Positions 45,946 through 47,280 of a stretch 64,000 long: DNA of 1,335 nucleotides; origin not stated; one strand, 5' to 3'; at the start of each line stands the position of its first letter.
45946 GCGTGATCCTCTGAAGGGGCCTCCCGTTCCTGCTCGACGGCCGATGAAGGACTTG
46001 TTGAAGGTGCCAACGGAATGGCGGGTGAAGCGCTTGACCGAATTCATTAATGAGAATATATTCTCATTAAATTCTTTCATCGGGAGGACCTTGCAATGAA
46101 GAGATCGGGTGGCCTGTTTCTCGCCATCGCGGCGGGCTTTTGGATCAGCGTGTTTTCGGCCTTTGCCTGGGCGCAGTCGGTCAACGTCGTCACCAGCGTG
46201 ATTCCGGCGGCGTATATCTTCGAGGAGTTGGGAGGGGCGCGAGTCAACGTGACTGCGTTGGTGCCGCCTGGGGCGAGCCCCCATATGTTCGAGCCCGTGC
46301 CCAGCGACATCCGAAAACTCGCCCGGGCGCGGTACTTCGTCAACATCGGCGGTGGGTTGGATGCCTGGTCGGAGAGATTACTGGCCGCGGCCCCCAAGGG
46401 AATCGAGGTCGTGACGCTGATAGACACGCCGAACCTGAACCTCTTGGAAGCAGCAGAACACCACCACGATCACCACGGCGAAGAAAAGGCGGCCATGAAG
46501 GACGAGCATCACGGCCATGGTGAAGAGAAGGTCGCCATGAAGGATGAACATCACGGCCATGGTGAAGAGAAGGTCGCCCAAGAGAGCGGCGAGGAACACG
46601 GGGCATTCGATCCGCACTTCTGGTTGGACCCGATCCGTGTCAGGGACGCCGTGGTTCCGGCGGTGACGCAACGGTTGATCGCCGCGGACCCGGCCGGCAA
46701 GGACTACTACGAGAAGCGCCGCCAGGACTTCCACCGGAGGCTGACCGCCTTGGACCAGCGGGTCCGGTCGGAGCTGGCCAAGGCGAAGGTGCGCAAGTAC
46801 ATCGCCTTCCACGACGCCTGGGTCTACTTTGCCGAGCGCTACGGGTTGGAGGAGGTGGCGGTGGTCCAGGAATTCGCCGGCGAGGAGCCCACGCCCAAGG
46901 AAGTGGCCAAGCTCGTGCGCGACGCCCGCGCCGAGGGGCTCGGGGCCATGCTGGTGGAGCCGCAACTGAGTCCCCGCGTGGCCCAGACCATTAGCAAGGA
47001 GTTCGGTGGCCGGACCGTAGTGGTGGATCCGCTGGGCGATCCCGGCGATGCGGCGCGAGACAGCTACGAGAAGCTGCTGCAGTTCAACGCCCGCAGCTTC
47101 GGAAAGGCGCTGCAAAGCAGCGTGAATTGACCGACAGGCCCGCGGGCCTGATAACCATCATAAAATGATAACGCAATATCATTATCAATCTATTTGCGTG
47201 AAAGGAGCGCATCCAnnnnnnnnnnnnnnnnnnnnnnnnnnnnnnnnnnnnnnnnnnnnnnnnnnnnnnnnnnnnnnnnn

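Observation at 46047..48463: Zur-box-controlled znuA with a triplicated His-rich repeat, followed by a secreted His-rich propeller-like protein and no znuBC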

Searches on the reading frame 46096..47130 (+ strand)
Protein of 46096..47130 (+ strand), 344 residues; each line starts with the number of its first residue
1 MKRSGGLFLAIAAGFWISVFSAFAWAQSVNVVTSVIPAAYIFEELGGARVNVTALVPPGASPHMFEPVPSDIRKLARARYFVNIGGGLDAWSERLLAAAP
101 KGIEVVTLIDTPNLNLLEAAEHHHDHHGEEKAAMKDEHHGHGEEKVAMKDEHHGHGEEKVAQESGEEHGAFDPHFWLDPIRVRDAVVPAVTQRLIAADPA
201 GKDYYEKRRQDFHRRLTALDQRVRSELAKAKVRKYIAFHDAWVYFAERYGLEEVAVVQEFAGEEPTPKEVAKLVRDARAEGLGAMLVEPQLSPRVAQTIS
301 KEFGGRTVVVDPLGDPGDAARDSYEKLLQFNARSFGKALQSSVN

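Call 4: search_protein_families(library=pfam, proteins=[window:46096-47130:+], max_evalue=0.01)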
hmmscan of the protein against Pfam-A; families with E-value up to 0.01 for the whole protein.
window:46096-47130:+ (344 aa): 1 family
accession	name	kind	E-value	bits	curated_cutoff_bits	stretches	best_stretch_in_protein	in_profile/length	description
PF01297.22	ZnuA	-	3.3e-72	243.6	29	1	31-337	1-262/263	Zinc-uptake complex component A periplasmic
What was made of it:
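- On Cluster A-I zinc-binding proteins (ZnuA Pfam family): E 3.3e-72, residues 31-337, profile positions 1-262 of 263 (call 4).
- Checked: znuA: 46096-47130, 344 aa, Pfam PF01297 ZnuA with E 3e-72 (call 4).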

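Call 6: search_solved_structures(query=window:46096-47130:+, max_evalue=1e-10, show_alignments=1)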
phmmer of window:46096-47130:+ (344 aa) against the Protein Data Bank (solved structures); distinct sequences matched with E-value up to 1e-10: 44.
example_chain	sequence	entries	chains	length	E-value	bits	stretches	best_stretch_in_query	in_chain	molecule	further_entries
1pq4_A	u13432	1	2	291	1.3e-37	133.4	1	29-315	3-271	periplasmic binding protein component of an ABC type zinc uptake transporter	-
2ov1_A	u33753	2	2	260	1.9e-31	113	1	171-315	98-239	Periplasmic binding protein component of an ABC type zinc uptake transporter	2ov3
7rcj_A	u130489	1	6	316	1.1e-29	107.2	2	153-339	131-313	High-affinity zinc uptake system protein ZnuA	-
2o1e_A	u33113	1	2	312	1.5e-28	103.5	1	167-314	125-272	YcdH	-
7jj8_B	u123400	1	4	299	1e-27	100.8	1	159-333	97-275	Zinc-binding lipoprotein AdcA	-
2ogw_A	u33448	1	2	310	3.4e-27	99.1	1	149-339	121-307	High-affinity zinc uptake system protein znuA precursor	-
7jj9_A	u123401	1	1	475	6.6e-27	98.1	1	158-332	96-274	Zinc-binding lipoprotein AdcA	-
4bbp_A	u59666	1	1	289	1.7e-26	96.7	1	150-339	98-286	ZINC ABC TRANSPORTER, PERIPLASMIC ZINC-BINDING PROTEIN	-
2xqv_A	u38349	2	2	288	9.6e-26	94.3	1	31-339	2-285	ZINC ABC TRANSPORTER, PERIPLASMIC ZINC-BINDING PROTEIN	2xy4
2osv_A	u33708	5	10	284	9e-25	91.1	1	31-339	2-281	High-affinity zinc uptake system protein znuA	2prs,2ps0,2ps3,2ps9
2xh8_A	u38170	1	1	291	1.3e-24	90.6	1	169-339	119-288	ZINC ABC TRANSPORTER, PERIPLASMIC ZINC-BINDING PROTEIN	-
8svc_A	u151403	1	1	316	6.1e-24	88.4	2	12-102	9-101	Metal ABC transporter substrate-binding protein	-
4utp_A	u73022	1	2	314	5.1e-23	85.3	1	156-338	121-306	MANGANESE ABC TRANSPORTER SUBSTRATE-BINDING LIPOPROTEIN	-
3zk7_A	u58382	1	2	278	1.2e-22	84.1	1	158-337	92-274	MANGANESE ABC TRANSPORTER SUBSTRATE-BINDING LIPOPROTEIN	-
3zk8_A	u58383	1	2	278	1.3e-22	84.1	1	158-337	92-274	MANGANESE ABC TRANSPORTER SUBSTRATE-BINDING LIPOPROTEIN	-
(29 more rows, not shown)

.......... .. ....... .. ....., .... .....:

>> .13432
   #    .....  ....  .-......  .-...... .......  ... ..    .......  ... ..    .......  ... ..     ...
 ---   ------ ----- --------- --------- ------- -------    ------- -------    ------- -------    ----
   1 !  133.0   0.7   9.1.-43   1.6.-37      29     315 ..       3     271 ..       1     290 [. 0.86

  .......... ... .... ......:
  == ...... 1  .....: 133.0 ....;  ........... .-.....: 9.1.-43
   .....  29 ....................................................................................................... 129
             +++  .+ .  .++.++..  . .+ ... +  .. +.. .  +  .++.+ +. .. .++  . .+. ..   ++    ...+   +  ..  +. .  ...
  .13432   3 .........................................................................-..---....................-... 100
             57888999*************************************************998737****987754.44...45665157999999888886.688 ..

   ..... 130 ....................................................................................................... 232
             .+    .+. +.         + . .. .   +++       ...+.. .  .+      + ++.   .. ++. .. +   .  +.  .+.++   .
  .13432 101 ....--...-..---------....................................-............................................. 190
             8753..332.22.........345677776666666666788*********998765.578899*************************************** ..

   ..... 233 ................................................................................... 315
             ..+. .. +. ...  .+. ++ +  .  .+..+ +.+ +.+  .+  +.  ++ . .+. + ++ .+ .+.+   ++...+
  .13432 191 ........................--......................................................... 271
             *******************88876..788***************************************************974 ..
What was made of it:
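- On Cluster A-I zinc-binding proteins (ZnuA Pfam family): By solved structures it is nearer to ZnuA 1PQ4 (133 bits) than to AztC 5KZJ (70 bits) (call 6).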

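Call 50: search_protein_families(library=ncbifam, proteins=[window:46096-47130:+], max_evalue=0.001)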
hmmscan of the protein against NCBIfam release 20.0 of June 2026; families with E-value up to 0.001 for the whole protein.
window:46096-47130:+ (344 aa): 8 families
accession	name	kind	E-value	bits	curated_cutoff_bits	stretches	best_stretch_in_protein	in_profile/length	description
NF053842.1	MnTportMntCDein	equivalog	1.9e-48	165.1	400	2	157-334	95-277/281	manganese ABC transporter substrate-binding protein MntC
NF007091.2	PRK09545.1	equivalog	1.7e-46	158.9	268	1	19-340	15-317/318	zinc ABC transporter substrate-binding protein ZnuA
NF040870.1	AztC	equivalog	3.2e-44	151.4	350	1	32-338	2-276/277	zinc ABC transporter substrate-binding protein AztC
NF033605.1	Zn_bnd_ABC_AdcA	exception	7.9e-39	134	700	1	27-343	33-326/517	zinc ABC transporter substrate-binding lipoprotein AdcA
TIGR03772.1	anch_rpt_subst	equivalog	7e-27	94.2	350.45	2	168-339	313-485/486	anchored repeat ABC transporter, substrate-binding protein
NF040928.1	ABC_lipo_SloC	subfamily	1.7e-25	89.8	525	2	161-335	121-298/304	metal ABC transporter substrate-binding lipoprotein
NF053703.1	Mn_SBP_EfaA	exception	8.2e-22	77.7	485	2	164-334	131-304/310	Mn/Fe ABC transporter substrate-binding lipoprotein EfaA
NF047355.1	ABC_bind_Mn_Staph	exception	7.5e-16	58.2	500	2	166-334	132-303/309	manganese ABC transporter substrate-binding lipoprotein MntC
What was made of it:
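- On Cluster A-I zinc-binding proteins (ZnuA Pfam family): ZnuA 159 of 268 bits, AztC 151 of 350, MntC 165 of 400 (call 50).
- Closest known: AztABCD zinc uptake system of Paracoccus denitrificans, and AztD of Citrobacter koseri. Different: It is ZnuA-type with a long repeat loop (calls 6, 50).
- The Dehalococcoidia fusions use an AztC-type scaffold (call 50). The ZnuA-type protein also gives sub-threshold matches to Mn-binding family models (call 50).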

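Call 71: find_homologous_proteins(query=window:46096-47130:+, max_evalue=1e-20)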
Query window:46096-47130:+ (344 aa): 527 proteins with E <= 1e-20 among 8000 candidates; the best 120 are listed.
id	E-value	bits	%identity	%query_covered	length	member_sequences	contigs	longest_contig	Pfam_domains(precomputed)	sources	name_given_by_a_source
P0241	8.7e-218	741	96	100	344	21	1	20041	PF01297.23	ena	-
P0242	1.4e-199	681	91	100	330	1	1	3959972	PF01297.23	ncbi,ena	-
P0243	1.8e-182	624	84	100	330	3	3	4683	PF01297.23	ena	-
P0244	1.2e-179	615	76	100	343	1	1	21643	PF01297.23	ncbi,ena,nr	ncbi:MAG: metal ABC transporter substrate-binding protein [Deltaproteobacteria bacterium]|nr:metal A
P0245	5.6e-179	613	82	100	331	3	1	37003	PF01297.23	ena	-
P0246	8.8e-177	606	80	100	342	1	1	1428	PF01297.23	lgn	-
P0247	1.6e-175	602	66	99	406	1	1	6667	PF01297.23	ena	-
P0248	1.5e-174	598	77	99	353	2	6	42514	PF01297.23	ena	-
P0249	3.4e-174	597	70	99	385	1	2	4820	PF01297.23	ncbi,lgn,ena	-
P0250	4.7e-174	597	76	100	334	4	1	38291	PF01297.23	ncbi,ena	-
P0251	1.5e-173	595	71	100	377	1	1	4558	PF01297.23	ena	-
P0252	3.2e-172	591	78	100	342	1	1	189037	PF01297.23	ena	-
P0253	1.4e-171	589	70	100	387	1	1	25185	PF01297.23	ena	-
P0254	9.9e-171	586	76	100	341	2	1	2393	PF01297.23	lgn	-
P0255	7.1e-170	583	78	100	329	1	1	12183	PF01297.23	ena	-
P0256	4.4e-168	577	78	100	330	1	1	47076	PF01297.23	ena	-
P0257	2.0e-163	562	76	100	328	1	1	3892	PF01297.23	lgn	-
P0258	1.2e-158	546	64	99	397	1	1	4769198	PF01297.23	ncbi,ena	-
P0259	6.7e-157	540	68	100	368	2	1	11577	PF01297.23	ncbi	-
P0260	6.0e-156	537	63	100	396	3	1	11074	PF01297.23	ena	-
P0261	5.0e-155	534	67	99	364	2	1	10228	PF01297.23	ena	-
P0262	1.5e-154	533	66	100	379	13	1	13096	PF01297.23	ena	-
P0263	6.1e-151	521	70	100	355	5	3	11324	PF01297.23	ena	-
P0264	1.1e-149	517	66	100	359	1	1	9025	PF01297.23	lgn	-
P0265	7.5e-148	511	69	100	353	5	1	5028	PF01297.23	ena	-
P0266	7.5e-146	504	77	88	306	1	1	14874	PF01297.23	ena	-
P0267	2.7e-145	502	64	100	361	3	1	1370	PF01297.23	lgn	-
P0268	8.4e-145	501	67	100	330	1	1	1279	PF01297.23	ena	-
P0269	1.4e-135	470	58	99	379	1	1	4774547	PF01297.23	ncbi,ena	-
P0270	3.5e-134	466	66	100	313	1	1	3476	PF01297.23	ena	-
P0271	2.9e-132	459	59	99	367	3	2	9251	PF01297.23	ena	-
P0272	5.2e-132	459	55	99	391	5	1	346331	PF01297.23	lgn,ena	-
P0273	1.7e-131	457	53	99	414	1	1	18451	PF01297.23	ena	-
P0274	2.7e-131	456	59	99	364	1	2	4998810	PF01297.23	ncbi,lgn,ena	-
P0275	3.1e-131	456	54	99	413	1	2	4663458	PF01297.23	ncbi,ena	-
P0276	3.1e-131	456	60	99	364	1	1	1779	PF01297.23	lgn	-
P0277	2.1e-130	453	62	100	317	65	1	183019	PF01297.23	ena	-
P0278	5.5e-130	452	57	99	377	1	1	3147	PF01297.23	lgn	-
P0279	1.4e-129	451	59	100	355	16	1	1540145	PF01297.23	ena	-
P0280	1.8e-129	450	57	99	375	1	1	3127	PF01297.23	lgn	-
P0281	5.2e-129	449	57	99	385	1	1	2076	PF01297.23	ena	-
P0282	1.3e-128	447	59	99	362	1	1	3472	PF01297.23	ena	-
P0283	1.6e-128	447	55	99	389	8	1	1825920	PF01297.23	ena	-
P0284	1.8e-128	447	60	100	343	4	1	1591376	PF01297.23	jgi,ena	jgi:zinc transport system substrate-binding protein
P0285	6.2e-128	445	60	99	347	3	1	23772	PF01297.23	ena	-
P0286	7.1e-128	445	54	99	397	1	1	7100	PF01297.23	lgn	-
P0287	5.5e-127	442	60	99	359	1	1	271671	PF01297.23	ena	-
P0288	8.5e-127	441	62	100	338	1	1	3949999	PF01297.23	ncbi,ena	-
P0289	3.8e-126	439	56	99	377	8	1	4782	PF01297.23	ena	-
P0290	1.3e-125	438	59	99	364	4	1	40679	PF01297.23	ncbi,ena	-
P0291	2.5e-125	437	56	99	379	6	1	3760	PF01297.23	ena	-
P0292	4.7e-125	436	58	99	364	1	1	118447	PF01297.23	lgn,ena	-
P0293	6.4e-124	432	59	100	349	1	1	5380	PF01297.23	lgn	-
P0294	4.4e-123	429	61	99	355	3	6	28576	PF01297.23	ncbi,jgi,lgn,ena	-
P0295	3.1e-121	423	54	99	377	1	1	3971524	PF01297.23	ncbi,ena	-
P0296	3.6e-121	423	58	100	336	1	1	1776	PF01297.23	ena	-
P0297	1.3e-120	421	60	99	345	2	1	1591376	PF01297.23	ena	-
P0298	2.1e-119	417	57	100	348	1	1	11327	PF01297.23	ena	-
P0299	3.0e-119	417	54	99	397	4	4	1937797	PF01297.23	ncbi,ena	-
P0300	4.0e-118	413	58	99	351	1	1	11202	PF01297.23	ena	-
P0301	8.0e-118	412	54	100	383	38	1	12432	PF01297.23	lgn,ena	-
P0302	2.5e-116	407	53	100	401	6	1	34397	PF01297.23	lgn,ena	-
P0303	9.8e-116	405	55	100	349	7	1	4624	PF01297.23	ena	-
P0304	1.9e-115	404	58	100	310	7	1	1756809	PF01297.23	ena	-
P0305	4.7e-114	400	56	100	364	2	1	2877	PF01297.23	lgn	-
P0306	6.6e-114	399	60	90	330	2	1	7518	PF01297.23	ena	-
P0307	1.2e-112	395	55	100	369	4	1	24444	PF01297.23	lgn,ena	-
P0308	1.6e-112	394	52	100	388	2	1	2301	PF01297.23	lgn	-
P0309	1.4e-110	388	49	100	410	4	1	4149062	PF01297.23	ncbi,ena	-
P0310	1.7e-110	388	60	92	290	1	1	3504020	PF01297.23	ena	-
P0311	7.0e-110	386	54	100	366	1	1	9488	PF01297.23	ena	-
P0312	7.6e-109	382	55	100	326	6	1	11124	PF01297.23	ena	-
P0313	2.0e-106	374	56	95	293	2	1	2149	PF01297.23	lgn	-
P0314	2.9e-106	374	56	90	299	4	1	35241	PF01297.23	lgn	-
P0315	2.1e-104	368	52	99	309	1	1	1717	PF01297.23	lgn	-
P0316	4.5e-104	367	56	92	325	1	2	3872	PF01297.23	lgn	-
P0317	7.5e-103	363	50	100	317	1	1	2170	PF01297.23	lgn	-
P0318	2.6e-102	361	53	98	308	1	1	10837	PF01297.23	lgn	-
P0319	4.1e-102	360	52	99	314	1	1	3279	PF01297.23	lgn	-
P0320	1.2e-101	359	51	95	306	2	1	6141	PF01297.23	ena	-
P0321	2.9e-89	318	48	94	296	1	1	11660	PF01297.23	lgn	-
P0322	2.1e-86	309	48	90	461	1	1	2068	PF01297.23,PF03773.20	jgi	-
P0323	3.8e-84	301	48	91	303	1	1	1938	PF01297.23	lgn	-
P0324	1.8e-83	299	48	91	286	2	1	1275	PF01297.23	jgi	jgi:ABC-type Zn uptake system ZnuABC Zn-binding protein ZnuA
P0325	5.9e-83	297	48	91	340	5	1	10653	PF01297.23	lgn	-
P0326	6.7e-83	297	48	92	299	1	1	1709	PF01297.23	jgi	jgi:ABC-type Zn uptake system ZnuABC Zn-binding protein ZnuA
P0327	2.8e-82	295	46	95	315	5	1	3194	PF01297.23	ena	-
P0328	6.2e-82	294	46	95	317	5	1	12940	PF01297.23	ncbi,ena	-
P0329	7.9e-82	294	46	95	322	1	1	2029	PF01297.23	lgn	-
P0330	1.1e-81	293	45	97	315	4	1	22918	PF01297.23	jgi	jgi:ABC-type Zn uptake system ZnuABC Zn-binding protein ZnuA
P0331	1.2e-81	293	50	91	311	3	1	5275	PF01297.23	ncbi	-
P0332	3.9e-81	291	46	90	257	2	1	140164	PF01297.23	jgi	-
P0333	9.8e-81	290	55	51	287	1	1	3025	PF01297.23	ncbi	-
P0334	4.0e-80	288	46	98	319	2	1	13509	PF01297.23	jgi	jgi:ABC-type Zn uptake system ZnuABC Zn-binding protein ZnuA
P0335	1.5e-79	286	48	92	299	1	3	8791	PF01297.23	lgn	-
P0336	4.0e-79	285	48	91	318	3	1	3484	PF01297.23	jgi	jgi:zinc transport system substrate-binding protein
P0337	5.9e-79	284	52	84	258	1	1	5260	PF01297.23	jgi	jgi:ABC-type Zn uptake system ZnuABC Zn-binding protein ZnuA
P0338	4.0e-78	281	47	91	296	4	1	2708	PF01297.23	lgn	-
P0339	4.4e-78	281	46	97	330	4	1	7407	PF01297.23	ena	-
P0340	5.2e-78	281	44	96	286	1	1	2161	PF01297.23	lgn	-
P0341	5.4e-78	281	47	92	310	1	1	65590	PF01297.23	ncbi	-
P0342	5.8e-78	281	47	90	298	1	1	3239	PF01297.23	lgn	-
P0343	7.2e-78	281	45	92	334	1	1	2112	PF01297.23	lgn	-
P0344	1.1e-77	280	45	92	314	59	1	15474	PF01297.23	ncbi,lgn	-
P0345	1.2e-77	280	45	96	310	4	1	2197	PF01297.23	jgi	jgi:zinc transport system substrate-binding protein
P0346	1.4e-77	280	44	91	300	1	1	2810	PF01297.23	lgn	-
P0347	1.6e-77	279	48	90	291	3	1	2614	PF01297.23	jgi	jgi:ABC-type Zn uptake system ZnuABC Zn-binding protein ZnuA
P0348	1.6e-77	279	43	97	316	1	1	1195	PF01297.23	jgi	-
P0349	2.3e-77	279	45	92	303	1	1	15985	PF01297.23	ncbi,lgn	-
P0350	2.4e-77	279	43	97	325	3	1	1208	PF01297.23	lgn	-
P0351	4.2e-77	278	47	90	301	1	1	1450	PF01297.23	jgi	jgi:ABC-type Zn uptake system ZnuABC Zn-binding protein ZnuA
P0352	5.0e-77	278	45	96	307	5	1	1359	PF01297.23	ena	-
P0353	9.0e-77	277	47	90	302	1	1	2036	PF01297.23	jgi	jgi:ABC-type Zn uptake system ZnuABC Zn-binding protein ZnuA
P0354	9.7e-77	277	48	90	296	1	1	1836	PF01297.23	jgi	-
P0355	1.9e-76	276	48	94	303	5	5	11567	PF01297.23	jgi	jgi:ABC-type Zn uptake system ZnuABC Zn-binding protein ZnuA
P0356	2.0e-76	276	46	90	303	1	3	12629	PF01297.23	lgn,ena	-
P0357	3.2e-76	275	47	87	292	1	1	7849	PF01297.23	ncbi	-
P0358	4.5e-76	275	45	91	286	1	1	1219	PF01297.23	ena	-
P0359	6.2e-76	274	46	90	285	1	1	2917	PF01297.23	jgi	jgi:ABC-type Zn uptake system ZnuABC Zn-binding protein ZnuA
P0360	7.0e-76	274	48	88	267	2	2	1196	PF01297.23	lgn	-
